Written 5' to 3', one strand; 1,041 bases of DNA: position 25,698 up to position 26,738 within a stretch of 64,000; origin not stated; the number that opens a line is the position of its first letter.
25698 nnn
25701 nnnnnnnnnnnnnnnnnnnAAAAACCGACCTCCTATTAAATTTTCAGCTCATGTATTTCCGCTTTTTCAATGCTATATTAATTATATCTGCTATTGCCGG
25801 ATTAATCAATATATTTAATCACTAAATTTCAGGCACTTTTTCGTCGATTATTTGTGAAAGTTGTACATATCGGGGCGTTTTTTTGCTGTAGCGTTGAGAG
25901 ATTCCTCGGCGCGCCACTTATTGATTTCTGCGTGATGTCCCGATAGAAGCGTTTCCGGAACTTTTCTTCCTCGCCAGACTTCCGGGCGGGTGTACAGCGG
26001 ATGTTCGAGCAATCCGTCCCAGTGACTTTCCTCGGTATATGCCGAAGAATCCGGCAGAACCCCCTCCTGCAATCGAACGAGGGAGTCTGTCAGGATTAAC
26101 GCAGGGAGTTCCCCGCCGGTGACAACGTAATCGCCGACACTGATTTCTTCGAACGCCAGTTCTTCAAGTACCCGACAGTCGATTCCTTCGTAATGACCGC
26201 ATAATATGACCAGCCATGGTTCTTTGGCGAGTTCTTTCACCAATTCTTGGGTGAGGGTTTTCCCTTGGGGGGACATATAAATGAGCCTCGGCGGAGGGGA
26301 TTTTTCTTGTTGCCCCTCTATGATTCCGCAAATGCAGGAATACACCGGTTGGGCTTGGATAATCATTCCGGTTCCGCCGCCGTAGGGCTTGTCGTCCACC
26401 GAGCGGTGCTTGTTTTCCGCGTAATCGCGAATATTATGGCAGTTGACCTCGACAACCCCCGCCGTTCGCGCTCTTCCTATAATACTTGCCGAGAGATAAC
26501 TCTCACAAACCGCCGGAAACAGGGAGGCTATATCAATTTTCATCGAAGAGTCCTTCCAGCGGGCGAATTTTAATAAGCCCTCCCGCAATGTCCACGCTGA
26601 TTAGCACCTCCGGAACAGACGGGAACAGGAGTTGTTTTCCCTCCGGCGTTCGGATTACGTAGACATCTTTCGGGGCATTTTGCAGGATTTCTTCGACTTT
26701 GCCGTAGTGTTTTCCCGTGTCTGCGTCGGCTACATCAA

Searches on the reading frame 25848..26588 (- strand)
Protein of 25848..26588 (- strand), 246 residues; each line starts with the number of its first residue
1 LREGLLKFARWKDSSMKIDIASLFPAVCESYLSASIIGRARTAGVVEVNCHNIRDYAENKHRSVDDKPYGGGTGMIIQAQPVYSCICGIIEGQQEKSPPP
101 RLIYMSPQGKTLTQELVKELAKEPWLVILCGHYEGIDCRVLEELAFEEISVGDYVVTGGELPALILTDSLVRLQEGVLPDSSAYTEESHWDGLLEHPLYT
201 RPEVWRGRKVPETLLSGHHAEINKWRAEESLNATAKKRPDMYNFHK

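Call 102: search_protein_families(library=pfam, proteins=[window:25848-26588:-], max_evalue=0.0001)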
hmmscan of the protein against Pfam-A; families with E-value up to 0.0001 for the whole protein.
window:25848-26588:- (246 aa): 1 family
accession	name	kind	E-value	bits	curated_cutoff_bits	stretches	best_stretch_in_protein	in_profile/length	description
PF01746.26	tRNA_m1G_MT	-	1.7e-53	181.7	27.3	1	38-239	2-195/195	tRNA (Guanine-1)-methyltransferase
